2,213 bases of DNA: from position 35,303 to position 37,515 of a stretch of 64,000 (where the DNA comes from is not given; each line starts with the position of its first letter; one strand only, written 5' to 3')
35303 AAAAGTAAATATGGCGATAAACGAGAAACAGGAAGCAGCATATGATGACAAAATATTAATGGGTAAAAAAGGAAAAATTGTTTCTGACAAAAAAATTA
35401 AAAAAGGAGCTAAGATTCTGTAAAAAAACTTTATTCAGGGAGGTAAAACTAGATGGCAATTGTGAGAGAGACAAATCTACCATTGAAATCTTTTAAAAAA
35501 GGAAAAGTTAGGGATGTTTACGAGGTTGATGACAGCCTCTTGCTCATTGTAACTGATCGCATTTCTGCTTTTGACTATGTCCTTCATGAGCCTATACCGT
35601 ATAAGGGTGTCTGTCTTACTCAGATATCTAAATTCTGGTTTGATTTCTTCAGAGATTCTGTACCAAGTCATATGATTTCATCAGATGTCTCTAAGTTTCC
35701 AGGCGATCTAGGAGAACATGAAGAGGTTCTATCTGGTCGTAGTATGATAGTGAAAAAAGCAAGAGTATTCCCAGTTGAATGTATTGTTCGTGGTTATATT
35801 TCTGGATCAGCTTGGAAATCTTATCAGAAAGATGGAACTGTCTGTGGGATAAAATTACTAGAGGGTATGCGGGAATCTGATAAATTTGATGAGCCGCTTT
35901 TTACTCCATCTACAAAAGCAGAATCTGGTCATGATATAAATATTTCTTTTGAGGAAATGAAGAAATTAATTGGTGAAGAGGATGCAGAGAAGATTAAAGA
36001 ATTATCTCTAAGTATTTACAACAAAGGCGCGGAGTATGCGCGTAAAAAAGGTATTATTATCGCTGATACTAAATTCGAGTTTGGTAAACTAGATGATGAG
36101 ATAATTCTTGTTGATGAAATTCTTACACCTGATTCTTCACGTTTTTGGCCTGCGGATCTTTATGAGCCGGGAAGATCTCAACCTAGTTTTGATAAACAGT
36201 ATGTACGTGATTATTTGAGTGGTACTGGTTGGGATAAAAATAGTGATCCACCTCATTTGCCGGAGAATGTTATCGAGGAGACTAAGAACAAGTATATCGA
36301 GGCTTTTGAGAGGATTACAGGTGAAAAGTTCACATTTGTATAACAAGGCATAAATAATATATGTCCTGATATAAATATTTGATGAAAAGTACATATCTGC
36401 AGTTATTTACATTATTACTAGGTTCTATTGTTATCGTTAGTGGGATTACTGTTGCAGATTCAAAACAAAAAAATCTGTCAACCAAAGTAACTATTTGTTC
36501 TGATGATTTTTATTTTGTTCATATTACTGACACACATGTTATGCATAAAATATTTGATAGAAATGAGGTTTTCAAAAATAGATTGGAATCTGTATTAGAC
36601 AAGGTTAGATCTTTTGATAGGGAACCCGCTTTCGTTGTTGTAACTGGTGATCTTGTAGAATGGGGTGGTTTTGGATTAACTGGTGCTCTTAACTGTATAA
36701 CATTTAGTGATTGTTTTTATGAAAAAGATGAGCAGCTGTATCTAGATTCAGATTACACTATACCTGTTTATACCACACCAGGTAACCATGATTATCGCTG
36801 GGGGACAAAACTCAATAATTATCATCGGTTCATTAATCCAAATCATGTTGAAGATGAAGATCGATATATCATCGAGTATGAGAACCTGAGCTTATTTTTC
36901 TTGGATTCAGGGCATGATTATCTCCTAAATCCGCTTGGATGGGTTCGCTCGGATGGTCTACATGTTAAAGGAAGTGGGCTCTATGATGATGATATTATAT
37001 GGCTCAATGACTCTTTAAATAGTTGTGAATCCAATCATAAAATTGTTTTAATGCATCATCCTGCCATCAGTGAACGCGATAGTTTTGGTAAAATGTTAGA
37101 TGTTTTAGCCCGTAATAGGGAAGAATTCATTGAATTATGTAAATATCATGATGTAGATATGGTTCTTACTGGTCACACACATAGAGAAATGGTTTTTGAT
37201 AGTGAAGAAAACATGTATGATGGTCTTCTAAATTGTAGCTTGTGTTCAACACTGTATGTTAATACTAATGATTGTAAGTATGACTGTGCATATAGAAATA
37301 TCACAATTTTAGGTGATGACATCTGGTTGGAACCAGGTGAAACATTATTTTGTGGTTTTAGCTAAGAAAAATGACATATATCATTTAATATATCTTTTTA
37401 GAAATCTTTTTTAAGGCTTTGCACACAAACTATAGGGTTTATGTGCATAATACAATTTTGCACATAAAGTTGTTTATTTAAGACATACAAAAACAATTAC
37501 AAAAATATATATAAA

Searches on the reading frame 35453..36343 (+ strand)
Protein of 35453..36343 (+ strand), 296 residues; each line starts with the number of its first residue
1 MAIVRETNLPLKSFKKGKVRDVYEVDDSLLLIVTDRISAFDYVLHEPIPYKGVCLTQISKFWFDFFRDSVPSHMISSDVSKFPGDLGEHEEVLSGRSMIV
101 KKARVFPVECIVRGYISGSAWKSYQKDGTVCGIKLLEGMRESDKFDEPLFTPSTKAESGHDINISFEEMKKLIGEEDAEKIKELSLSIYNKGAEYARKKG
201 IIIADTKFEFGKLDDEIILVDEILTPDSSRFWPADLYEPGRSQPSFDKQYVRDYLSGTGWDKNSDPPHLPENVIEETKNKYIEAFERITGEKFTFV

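Call 22: find_encoding_contigs(protein=window:35453-36343:+, flank=10000, max_places=10)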
Protein window:35453-36343:+ (296 aa): no gene with exactly this product is on record in the collection.

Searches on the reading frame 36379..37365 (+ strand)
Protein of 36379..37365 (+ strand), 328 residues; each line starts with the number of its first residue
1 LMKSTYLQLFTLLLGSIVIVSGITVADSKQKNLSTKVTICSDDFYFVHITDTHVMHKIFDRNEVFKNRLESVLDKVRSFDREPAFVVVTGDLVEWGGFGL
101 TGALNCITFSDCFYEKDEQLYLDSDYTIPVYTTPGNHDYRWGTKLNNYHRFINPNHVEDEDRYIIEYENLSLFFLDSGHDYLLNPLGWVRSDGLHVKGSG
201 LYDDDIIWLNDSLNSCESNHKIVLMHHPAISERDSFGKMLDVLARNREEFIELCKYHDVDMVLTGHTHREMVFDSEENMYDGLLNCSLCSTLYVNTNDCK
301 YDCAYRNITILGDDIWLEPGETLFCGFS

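Call 8: search_protein_families(library=pfam, proteins=[window:36379-37365:+], max_evalue=0.01)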
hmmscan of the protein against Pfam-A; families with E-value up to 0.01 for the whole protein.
window:36379-37365:+ (328 aa): 1 family
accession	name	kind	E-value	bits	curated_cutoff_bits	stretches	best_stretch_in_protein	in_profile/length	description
PF00149.33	Metallophos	-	4.2e-18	66.9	21.5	1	46-269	3-190/191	Calcineurin-like phosphoesterase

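Call 14: find_encoding_contigs(protein=window:36379-37365:+, flank=10000, max_places=10)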
Protein window:36379-37365:+ (328 aa): no gene with exactly this product is on record in the collection.

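Call 56: find_homologous_proteins(query=window:36379-37365:+, max_evalue=1e-20)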
Query window:36379-37365:+ (328 aa): 226 proteins with E <= 1e-20 among 993 candidates; the best 120 are listed.
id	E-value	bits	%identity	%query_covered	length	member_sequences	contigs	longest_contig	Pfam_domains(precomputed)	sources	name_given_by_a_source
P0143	1.3e-225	766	100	100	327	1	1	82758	PF00149.34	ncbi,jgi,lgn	-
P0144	8.2e-183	625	85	95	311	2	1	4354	PF00149.34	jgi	jgi:3',5'-cyclic AMP phosphodiesterase CpdA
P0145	1.9e-134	466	67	86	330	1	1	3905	PF00149.34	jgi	-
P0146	1.4e-132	460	62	96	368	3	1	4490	PF00149.34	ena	-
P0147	7.2e-129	448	62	98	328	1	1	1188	PF00149.34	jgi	-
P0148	9.5e-126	438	60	95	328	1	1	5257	PF00149.34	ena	-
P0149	3.7e-117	409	61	89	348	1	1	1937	PF00149.34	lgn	-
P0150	1.4e-113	398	56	97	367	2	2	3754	PF00149.34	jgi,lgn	-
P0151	1.9e-112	394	57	93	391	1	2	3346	PF00149.34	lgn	-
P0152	3.5e-112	393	56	98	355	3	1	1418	PF00149.34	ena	-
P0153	4.8e-112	393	55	98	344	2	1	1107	PF00149.34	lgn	-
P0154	8.3e-112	392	55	98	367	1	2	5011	PF00149.34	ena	-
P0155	2.4e-110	387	55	95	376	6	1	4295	PF00149.34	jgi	-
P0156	2.5e-110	387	55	96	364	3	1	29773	PF00149.34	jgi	-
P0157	5.7e-110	386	53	98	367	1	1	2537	PF00149.34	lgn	-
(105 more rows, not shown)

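Call 57: find_encoding_contigs(protein=P0143, flank=10000, max_places=10)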
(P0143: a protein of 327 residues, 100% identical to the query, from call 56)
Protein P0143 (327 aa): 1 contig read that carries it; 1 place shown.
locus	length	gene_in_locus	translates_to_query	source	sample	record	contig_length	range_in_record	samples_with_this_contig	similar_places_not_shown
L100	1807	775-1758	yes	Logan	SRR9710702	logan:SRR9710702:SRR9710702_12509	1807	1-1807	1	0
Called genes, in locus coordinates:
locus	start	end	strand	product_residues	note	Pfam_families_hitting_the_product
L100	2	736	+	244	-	?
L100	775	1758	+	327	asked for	PF00149:Metallophos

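Call 58: find_encoding_contigs(protein=P0144, flank=10000, max_places=10)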
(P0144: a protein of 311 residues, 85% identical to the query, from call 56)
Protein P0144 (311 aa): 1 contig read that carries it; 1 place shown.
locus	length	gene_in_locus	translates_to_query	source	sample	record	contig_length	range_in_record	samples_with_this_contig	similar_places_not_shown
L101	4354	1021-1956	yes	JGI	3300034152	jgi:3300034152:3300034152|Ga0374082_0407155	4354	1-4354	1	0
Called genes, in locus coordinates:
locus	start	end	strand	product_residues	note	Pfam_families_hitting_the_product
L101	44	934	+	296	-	PF01259:SAICAR_synt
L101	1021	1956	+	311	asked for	PF00149:Metallophos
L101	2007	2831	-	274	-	PF02540:NAD_synthase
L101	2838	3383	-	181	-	PF05683:Fumerase_C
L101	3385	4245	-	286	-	PF05681:Fumerase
